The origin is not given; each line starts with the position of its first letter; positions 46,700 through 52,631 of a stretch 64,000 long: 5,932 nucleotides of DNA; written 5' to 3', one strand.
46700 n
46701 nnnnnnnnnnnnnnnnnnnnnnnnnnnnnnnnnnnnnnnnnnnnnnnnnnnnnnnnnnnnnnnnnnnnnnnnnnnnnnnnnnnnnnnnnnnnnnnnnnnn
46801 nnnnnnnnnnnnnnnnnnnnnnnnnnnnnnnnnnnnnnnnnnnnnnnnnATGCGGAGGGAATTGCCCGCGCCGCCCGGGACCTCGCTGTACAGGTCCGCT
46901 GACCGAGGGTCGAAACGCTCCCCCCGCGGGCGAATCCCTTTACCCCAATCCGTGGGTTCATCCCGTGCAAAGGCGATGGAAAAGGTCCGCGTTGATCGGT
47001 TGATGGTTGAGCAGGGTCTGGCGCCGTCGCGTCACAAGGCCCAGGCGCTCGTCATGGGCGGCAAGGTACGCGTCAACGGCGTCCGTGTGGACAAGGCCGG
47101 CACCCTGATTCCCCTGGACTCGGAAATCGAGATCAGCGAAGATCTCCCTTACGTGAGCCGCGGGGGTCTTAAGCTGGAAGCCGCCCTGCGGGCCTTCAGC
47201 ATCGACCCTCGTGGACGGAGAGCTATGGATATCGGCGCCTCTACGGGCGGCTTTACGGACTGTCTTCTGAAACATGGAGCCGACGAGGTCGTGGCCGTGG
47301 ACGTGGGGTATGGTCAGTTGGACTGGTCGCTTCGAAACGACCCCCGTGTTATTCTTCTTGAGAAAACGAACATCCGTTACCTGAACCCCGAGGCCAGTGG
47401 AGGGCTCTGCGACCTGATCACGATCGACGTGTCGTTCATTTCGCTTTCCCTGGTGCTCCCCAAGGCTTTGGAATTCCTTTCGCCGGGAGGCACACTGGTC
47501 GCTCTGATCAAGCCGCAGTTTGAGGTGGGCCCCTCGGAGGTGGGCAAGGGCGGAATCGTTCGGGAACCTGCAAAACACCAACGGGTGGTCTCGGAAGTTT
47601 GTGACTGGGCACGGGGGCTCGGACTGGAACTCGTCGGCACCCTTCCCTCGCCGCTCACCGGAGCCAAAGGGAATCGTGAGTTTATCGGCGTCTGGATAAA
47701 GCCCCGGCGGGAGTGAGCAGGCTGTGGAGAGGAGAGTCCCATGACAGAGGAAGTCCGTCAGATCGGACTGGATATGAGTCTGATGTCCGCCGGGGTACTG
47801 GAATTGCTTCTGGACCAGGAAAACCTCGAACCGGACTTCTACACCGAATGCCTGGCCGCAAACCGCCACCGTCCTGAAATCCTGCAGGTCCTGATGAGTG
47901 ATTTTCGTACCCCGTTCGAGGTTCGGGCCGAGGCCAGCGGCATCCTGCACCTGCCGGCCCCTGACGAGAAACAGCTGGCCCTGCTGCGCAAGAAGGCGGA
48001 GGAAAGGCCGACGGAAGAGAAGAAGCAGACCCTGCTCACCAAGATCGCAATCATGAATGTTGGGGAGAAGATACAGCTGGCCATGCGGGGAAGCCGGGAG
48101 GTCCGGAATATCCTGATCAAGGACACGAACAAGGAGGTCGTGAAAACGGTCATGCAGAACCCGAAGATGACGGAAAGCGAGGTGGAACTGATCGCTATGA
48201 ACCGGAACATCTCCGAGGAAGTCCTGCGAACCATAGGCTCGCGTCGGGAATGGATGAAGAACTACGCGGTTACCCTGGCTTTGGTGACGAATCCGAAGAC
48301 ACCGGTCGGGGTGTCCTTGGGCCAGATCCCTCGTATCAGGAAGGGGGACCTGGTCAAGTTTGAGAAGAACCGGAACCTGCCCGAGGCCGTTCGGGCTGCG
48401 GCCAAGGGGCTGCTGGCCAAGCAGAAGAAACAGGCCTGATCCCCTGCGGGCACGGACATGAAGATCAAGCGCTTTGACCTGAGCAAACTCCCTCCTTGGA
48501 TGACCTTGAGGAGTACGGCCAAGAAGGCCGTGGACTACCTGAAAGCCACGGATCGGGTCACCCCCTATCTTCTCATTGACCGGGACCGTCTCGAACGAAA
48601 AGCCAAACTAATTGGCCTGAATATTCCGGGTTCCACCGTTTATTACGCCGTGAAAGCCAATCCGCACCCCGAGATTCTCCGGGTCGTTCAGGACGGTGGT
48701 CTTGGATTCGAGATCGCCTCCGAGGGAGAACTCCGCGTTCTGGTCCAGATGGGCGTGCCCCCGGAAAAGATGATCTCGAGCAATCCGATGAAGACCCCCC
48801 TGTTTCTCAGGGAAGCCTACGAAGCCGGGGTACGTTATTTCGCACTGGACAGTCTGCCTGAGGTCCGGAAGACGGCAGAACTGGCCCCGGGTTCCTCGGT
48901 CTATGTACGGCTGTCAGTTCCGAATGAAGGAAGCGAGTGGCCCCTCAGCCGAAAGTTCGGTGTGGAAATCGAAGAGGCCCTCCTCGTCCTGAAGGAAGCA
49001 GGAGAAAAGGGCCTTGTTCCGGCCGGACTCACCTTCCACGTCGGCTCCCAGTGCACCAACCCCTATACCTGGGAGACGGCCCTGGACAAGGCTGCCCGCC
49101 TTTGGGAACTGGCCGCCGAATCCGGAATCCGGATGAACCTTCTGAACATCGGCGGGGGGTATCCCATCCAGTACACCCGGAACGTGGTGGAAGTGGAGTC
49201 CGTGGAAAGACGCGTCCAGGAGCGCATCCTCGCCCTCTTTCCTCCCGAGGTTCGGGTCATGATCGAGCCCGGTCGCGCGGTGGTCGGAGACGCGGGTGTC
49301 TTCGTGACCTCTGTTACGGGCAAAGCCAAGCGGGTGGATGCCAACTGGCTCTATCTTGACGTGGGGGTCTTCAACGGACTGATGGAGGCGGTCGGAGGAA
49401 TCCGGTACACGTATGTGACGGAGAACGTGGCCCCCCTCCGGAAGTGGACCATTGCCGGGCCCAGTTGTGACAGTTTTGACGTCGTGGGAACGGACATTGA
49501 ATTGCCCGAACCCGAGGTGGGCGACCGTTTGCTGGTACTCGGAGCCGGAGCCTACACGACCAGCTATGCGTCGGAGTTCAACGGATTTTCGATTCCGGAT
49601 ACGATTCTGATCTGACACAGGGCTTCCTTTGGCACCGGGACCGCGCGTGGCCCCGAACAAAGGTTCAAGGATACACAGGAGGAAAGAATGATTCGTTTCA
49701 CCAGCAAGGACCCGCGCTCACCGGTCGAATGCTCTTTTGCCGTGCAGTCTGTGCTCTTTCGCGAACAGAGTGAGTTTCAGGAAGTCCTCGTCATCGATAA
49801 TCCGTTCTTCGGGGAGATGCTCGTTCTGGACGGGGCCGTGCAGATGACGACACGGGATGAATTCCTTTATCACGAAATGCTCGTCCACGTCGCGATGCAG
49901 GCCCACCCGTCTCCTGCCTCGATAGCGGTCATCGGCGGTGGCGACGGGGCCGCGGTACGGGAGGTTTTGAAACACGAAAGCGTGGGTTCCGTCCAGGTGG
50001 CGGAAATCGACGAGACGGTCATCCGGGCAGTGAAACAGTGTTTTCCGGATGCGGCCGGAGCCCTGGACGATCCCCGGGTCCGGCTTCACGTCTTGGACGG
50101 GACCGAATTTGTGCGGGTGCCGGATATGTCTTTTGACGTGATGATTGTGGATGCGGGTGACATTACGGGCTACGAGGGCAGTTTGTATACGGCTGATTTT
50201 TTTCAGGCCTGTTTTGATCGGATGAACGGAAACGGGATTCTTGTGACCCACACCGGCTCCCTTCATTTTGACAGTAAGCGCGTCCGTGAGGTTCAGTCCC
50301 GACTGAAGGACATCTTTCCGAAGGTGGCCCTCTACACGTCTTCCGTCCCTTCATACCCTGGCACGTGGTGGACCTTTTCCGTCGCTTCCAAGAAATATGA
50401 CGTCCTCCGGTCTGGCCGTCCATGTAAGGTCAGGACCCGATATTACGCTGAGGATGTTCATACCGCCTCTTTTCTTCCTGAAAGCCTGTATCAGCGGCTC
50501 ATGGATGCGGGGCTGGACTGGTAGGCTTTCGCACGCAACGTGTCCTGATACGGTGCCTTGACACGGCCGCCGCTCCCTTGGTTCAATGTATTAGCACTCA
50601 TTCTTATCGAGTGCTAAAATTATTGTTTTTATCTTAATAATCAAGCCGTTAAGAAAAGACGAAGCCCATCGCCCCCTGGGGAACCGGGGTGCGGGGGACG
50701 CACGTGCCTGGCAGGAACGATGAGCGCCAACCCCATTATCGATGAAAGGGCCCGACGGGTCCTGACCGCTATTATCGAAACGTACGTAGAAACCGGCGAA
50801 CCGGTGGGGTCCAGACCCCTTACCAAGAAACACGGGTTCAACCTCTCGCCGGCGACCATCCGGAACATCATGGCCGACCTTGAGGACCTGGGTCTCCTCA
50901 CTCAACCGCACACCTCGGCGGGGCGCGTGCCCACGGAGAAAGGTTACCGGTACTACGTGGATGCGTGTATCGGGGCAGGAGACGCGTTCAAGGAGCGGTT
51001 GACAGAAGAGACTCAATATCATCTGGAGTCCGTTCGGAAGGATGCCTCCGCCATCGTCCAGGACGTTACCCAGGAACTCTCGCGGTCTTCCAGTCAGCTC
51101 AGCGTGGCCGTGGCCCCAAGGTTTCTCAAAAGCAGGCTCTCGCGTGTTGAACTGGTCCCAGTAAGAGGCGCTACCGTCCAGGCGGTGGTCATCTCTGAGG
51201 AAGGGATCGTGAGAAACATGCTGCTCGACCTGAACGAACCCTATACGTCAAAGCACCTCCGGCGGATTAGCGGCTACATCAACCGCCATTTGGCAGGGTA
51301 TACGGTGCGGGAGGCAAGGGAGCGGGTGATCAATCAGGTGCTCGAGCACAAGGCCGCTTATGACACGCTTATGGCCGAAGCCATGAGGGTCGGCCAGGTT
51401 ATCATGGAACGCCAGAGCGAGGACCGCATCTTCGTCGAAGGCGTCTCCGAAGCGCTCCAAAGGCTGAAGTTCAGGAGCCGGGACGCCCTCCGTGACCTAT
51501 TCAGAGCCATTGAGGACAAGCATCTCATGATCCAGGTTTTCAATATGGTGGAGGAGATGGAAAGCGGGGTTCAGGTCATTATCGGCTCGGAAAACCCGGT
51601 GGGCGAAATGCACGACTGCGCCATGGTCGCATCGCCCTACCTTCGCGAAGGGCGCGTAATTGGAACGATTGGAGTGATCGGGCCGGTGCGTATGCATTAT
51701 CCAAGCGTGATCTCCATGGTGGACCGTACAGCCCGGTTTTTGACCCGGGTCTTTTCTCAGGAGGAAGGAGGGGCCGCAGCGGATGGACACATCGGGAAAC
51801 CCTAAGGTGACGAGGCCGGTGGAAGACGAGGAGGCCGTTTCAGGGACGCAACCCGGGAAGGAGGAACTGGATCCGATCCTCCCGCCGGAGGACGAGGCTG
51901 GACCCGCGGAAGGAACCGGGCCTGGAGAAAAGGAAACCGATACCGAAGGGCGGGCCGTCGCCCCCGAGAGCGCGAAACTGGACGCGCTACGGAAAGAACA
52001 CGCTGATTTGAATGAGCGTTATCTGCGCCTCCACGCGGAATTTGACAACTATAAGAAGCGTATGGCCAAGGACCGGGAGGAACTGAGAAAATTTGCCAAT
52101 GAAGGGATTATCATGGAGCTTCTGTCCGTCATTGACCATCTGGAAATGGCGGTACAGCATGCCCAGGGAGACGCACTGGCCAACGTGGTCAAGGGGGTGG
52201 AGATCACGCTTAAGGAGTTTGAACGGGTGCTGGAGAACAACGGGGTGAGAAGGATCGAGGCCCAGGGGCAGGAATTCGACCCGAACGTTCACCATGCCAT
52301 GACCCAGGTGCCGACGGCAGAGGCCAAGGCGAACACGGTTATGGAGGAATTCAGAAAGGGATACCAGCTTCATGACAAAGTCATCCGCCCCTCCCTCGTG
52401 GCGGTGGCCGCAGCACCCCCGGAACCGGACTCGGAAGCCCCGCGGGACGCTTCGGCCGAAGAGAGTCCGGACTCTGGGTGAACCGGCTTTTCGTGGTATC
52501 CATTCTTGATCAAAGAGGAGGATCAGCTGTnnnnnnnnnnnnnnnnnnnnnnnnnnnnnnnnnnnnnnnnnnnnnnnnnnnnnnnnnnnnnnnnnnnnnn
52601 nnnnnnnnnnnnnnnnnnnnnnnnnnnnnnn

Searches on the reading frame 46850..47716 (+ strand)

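Call 56: search_protein_families(library=pfam, proteins=[window:46850-47716:+], max_evalue=0.000001)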
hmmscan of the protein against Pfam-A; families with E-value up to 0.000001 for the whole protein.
window:46850-47716:+ (288 aa): 2 families
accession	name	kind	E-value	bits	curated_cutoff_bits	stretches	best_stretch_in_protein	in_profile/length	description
PF01728.25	FtsJ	-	1.5e-44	152.5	24.1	1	101-279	1-176/181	FtsJ-like methyltransferase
PF01479.30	S4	-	3.9e-12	46.2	22.8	1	46-88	1-43/48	S4 domain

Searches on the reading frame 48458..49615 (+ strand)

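Call 56: search_protein_families(library=pfam, proteins=[window:48458-49615:+], max_evalue=0.000001)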
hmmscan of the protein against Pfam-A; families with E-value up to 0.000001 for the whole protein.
window:48458-49615:+ (385 aa): 2 families
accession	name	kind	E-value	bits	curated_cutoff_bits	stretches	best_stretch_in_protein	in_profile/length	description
PF02784.22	Orn_Arg_deC_N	-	1.7e-52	178.7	23.4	1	43-276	2-246/247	Pyridoxal-dependent decarboxylase, pyridoxal binding domain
PF00278.28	Orn_DAP_Arg_deC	-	6.5e-15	55.6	23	1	238-364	5-95/95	Pyridoxal-dependent decarboxylase, C-terminal sheet domain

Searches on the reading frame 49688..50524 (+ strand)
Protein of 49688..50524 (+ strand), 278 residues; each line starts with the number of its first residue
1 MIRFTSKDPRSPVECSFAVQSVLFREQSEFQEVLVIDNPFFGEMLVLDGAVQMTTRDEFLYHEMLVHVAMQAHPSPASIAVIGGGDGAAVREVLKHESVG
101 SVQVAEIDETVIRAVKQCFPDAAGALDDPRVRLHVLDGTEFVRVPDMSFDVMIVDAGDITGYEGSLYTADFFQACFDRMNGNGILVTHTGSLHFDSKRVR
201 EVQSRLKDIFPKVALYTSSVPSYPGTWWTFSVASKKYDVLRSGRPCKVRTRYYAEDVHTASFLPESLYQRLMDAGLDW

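Call 56: search_protein_families(library=pfam, proteins=[window:49688-50524:+], max_evalue=0.000001)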
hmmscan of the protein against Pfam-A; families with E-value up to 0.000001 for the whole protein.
window:49688-50524:+ (278 aa): 2 families
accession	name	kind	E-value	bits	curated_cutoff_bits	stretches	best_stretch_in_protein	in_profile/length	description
PF01564.23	Spermine_synth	-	3.2e-50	170.7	22.9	1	58-237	1-180/186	Spermine/spermidine synthase domain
PF17284.7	Spermine_synt_N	-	5.4e-14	52.3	22.1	1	4-54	3-52/53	Spermidine synthase tetramerisation domain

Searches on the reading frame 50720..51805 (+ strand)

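Call 56: search_protein_families(library=pfam, proteins=[window:50720-51805:+], max_evalue=0.000001)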
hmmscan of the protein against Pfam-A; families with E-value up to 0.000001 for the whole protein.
window:50720-51805:+ (361 aa): 2 families
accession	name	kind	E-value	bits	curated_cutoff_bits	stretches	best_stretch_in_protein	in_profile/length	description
PF01628.27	HrcA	-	2e-54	185.3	22.2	1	111-331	2-215/215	HrcA protein C terminal domain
PF03444.21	HrcA_DNA-bdg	-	1.5e-07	31.4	21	0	11-77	6-71/79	Winged helix-turn-helix transcription repressor, HrcA DNA-binding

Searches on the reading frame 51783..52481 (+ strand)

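Call 56: search_protein_families(library=pfam, proteins=[window:51783-52481:+], max_evalue=0.000001)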
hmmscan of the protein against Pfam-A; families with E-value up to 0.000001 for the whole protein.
window:51783-52481:+ (232 aa): 1 family
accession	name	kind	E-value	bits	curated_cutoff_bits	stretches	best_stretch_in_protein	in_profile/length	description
PF01025.24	GrpE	-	9.4e-52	175.5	25.8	1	59-209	13-164/165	GrpE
